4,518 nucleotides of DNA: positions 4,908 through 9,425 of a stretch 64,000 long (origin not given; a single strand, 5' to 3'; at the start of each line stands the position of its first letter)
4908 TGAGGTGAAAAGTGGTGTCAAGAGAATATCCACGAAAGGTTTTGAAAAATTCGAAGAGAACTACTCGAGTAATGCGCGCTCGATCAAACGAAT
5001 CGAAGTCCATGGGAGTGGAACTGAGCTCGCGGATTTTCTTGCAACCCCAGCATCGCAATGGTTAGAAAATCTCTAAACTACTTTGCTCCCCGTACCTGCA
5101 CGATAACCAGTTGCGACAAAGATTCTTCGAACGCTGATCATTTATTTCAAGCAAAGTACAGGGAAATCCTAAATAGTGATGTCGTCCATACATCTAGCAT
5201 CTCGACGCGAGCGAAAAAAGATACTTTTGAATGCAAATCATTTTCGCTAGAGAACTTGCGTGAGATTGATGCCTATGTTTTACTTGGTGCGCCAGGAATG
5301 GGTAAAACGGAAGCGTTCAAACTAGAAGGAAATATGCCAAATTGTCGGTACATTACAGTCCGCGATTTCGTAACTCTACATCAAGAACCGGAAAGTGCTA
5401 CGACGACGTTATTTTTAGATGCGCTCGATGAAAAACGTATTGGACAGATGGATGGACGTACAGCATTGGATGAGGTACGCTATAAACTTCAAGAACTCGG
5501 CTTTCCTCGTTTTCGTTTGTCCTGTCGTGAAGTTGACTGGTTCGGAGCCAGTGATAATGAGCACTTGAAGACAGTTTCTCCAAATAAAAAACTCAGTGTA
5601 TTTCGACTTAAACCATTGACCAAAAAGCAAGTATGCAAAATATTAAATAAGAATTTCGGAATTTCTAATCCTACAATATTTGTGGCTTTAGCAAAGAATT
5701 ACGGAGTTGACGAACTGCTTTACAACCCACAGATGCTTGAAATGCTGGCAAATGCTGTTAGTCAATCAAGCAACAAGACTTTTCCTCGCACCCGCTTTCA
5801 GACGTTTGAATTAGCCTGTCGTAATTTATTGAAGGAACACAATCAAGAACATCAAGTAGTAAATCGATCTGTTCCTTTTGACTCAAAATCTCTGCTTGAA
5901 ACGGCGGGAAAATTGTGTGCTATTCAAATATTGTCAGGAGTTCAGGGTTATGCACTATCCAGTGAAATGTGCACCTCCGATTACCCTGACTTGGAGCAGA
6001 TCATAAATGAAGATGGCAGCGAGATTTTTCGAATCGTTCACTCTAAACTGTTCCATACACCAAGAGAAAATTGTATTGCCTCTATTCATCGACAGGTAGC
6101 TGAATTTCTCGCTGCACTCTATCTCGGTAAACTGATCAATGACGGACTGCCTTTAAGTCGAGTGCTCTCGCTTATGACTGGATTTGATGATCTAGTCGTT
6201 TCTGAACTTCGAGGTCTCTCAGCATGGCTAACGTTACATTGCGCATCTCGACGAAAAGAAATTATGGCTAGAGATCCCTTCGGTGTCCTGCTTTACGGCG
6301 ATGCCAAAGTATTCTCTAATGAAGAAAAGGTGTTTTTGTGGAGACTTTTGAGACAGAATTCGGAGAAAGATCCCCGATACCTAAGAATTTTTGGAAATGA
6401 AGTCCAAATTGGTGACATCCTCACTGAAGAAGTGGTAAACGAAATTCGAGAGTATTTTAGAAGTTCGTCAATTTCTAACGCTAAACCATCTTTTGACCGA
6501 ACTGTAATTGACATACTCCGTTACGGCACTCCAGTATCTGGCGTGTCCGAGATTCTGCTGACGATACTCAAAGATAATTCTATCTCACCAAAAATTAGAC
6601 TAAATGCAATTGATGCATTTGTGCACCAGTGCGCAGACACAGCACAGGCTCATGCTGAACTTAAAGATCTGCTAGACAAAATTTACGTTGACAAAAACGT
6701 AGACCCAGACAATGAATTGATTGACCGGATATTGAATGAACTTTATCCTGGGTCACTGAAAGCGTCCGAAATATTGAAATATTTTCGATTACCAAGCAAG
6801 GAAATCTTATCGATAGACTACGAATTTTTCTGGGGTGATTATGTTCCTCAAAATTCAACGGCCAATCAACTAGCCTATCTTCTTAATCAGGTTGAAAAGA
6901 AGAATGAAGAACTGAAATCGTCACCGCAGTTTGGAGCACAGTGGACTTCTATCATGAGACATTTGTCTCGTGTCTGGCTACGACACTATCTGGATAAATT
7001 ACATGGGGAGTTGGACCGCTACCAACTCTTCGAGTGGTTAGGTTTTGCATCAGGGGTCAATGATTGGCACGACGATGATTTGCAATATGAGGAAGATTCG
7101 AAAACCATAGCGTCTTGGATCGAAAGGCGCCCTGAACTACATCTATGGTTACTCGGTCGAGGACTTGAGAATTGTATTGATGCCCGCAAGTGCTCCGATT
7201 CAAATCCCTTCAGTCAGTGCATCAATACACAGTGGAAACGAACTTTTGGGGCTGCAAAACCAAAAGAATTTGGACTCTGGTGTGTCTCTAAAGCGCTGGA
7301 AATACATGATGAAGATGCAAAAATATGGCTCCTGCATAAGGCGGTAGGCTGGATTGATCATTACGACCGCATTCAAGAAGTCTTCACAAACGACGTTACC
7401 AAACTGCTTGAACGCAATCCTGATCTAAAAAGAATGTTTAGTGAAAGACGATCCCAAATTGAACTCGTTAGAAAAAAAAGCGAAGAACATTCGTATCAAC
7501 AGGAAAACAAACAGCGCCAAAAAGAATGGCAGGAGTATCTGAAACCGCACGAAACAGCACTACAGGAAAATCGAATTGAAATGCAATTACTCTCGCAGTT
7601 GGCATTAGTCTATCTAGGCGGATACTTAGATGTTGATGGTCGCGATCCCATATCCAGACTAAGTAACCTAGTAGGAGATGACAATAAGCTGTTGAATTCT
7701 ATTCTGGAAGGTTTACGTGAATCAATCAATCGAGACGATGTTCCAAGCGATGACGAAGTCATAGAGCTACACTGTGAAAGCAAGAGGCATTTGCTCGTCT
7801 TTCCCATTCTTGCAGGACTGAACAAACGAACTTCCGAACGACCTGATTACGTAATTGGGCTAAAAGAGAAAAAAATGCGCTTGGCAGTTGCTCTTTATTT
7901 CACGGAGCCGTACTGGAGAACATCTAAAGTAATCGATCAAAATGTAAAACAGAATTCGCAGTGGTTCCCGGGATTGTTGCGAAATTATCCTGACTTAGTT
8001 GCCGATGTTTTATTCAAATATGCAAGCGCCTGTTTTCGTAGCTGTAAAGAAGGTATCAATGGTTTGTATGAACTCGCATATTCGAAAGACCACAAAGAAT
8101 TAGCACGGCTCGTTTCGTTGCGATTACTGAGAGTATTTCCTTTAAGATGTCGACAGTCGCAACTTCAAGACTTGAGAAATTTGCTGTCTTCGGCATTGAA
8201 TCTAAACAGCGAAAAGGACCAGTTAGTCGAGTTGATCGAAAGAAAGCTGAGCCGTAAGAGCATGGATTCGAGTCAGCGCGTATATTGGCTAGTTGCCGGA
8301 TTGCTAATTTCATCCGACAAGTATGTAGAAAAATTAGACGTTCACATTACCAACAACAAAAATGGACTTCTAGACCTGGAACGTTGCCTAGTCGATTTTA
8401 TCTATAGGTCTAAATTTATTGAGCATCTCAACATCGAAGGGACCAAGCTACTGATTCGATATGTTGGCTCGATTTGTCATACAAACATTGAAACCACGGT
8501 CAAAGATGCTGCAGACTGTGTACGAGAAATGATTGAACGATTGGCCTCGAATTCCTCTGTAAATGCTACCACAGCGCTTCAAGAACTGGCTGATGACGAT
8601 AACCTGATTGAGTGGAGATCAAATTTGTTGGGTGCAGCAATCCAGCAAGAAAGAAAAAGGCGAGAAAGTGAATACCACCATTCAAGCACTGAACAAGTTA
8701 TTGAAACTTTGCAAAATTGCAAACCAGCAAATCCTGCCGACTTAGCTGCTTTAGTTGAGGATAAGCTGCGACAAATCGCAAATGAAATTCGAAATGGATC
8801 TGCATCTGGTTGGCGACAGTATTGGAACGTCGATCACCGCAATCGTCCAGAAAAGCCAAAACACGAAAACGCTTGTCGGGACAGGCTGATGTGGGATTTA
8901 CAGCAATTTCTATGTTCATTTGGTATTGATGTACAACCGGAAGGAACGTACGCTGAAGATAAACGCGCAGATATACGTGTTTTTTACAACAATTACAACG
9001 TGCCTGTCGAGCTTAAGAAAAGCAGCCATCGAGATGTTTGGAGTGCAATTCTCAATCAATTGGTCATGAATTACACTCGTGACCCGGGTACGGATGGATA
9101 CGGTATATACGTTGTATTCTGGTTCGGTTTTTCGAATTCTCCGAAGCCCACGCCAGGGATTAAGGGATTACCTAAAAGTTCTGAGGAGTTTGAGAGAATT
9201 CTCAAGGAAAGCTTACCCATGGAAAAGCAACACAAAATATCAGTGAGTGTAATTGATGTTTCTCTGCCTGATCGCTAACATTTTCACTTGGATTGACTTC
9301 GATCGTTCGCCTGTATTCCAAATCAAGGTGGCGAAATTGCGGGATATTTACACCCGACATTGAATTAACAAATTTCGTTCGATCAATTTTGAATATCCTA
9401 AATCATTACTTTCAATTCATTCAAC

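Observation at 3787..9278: Candidate undescribed two-gene system: DUF4143-type AAA ATPase with its 3' end overlapped by the start of a 1406-aa STAND-like NTPase-nuclease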

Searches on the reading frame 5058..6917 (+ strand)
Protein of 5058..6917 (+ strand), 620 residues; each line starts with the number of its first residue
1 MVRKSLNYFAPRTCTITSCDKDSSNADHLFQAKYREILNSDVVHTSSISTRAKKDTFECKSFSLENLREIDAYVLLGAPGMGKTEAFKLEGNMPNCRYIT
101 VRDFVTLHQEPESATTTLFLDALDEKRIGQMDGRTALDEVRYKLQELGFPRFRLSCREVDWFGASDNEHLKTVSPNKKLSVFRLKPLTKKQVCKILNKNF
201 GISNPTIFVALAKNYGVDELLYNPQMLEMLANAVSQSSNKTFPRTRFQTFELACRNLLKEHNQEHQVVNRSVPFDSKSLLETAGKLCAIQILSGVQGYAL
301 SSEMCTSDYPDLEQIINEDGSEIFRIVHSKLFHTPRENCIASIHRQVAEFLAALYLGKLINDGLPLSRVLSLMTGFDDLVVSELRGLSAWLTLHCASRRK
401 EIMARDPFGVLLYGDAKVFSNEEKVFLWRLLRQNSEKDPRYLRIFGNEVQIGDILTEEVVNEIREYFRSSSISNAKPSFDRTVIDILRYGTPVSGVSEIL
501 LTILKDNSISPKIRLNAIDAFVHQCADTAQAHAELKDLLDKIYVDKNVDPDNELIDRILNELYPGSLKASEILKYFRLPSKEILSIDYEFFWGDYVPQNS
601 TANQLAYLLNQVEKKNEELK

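Call 51: predict_structure(alignment_id=A3)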
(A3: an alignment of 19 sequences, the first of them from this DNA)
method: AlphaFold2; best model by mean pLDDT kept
length: 620 residues; sequences in the alignment: 19
mean_pLDDT: 77.1   pTM: 0.67
mean pLDDT of the five models: 77.1, 76.2, 75.5, 73.9, 73.7
residues with pLDDT >= 90: 114; 70-90: 359; 50-70: 86; < 50: 61
segments of 3 or more residues with pLDDT < 50: 1-5, 19-58, 125-131, 265-269, 473-475
pLDDT, mean of each block of 10 residues (from residue 1): 56 72 40 40 28 36 84 84 85 86 70 79 52 66 87 77 72 89 87 90 88 78 84 77 76 78 47 71 89 79 65 69 77 69 82 93 91 80 85 91 90 86 94 78 62 90 80 61 87 87 85 86 90 94 81 88 89 83 72 89 89 74
secondary structure, 60 per line:
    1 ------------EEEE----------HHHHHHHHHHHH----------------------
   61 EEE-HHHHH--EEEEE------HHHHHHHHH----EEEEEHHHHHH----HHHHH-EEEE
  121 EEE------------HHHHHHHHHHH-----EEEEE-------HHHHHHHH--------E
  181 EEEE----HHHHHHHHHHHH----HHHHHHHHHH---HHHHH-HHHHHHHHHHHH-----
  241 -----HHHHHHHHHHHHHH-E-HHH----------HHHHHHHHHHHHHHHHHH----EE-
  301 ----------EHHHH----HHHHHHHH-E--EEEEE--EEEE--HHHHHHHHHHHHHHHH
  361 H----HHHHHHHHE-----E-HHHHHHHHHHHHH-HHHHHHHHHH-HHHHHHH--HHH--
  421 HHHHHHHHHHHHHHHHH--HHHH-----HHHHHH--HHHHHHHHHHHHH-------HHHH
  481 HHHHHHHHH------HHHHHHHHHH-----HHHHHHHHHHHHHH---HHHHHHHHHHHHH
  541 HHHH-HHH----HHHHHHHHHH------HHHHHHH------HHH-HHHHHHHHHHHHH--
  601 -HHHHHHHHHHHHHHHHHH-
elements in order: E13-16 H27-38 E61-63 H65-69 E72-76 H83-91 E96-100 H101-106 H111-115 E117-123 H136-146 E152-156 H164-171 E180-184 H189-200 H205-214 H218-222 H224-235 H246-259 H276-293 H312-315 H320-327 E332-336 E339-342 H345-361 H366-373 H382-394 H396-405 H407-413 H421-437 H440-443 H449-454 H457-469 H477-489 H496-505 H511-524 H528-544 H553-562 H569-575 H586-598 H602-619

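Call 56: fold_search(model_id=the predicted structure, library=pdb)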
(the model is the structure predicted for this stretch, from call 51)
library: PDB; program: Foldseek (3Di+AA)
matches with E <= 10: 772; with E <= 0.001: 27
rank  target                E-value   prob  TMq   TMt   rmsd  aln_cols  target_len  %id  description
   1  4kxf_B                3.3e-07  1.00  0.35  0.26  13.5       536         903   12  Crystal structure of NLRC4 reveals its autoinhibition mechanism (released 2013-07-24)
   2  5irm_A                3.8e-07  1.00  0.38  0.32  10.9       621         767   13  Crystal structure of rabbit NOD2 in an ADP-bound state (Crystal form2) (released 2016-06-29)
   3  4kxf_F                6.0e-07  1.00  0.36  0.27  12.7       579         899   11  Crystal structure of NLRC4 reveals its autoinhibition mechanism (released 2013-07-24)
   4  4kxf_D                6.8e-07  1.00  0.34  0.26  13.1       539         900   11  Crystal structure of NLRC4 reveals its autoinhibition mechanism (released 2013-07-24)
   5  4kxf_K                8.0e-07  1.00  0.34  0.25  13.2       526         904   12  Crystal structure of NLRC4 reveals its autoinhibition mechanism (released 2013-07-24)
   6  4kxf_N                8.3e-07  1.00  0.35  0.26  12.1       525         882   12  Crystal structure of NLRC4 reveals its autoinhibition mechanism (released 2013-07-24)
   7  9w2m_N                8.7e-07  1.00  0.35  0.25  13.8       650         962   14  Cryo-EM structure of the Cytoplasmic lattice(CPL) from mouse oocyte (released 2026-02-25)
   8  4kxf_L                9.1e-07  1.00  0.34  0.25  12.9       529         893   13  Crystal structure of NLRC4 reveals its autoinhibition mechanism (released 2013-07-24)
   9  4kxf_H                9.9e-07  1.00  0.35  0.26  13.1       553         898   10  Crystal structure of NLRC4 reveals its autoinhibition mechanism (released 2013-07-24)
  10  8sxn_C                1.2e-06  1.00  0.36  0.29  10.5       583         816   12  Structure of NLRP3 and NEK7 complex (released 2024-02-14)
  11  5irl                  1.5e-06  1.00  0.35  0.30  11.7       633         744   12  Crystal structure of rabbit NOD2 SER mutant in an ADP-bound state (released 2016-06-29)
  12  9sfp_J                1.5e-06  1.00  0.35  0.25  13.9       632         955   15  Native cytoplasmic lattices from mouse oocytes (released 2026-03-18)
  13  4kxf_P                2.4e-06  1.00  0.34  0.26  12.4       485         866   12  Crystal structure of NLRC4 reveals its autoinhibition mechanism (released 2013-07-24)
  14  8fw2_A                5.1e-06  1.00  0.29  0.22  13.0       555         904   11  Cryo-EM structure of full-length human NLRC4 inflammasome with C11 symmetry (released 2024-01-03)
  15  8xi3_A                6.0e-06  1.00  0.33  0.24  15.4       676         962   12  Structure of mouse SCMC-14-3-3gama complex (released 2024-10-02)
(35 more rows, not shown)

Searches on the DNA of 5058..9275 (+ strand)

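Call 113: search_dna_similar(query=L082:5917-9900:+, collection=ecoli_genomes, mode=distant, max_rows=10)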
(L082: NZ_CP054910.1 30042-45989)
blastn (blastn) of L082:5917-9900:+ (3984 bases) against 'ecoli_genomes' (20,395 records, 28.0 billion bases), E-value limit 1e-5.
No match.
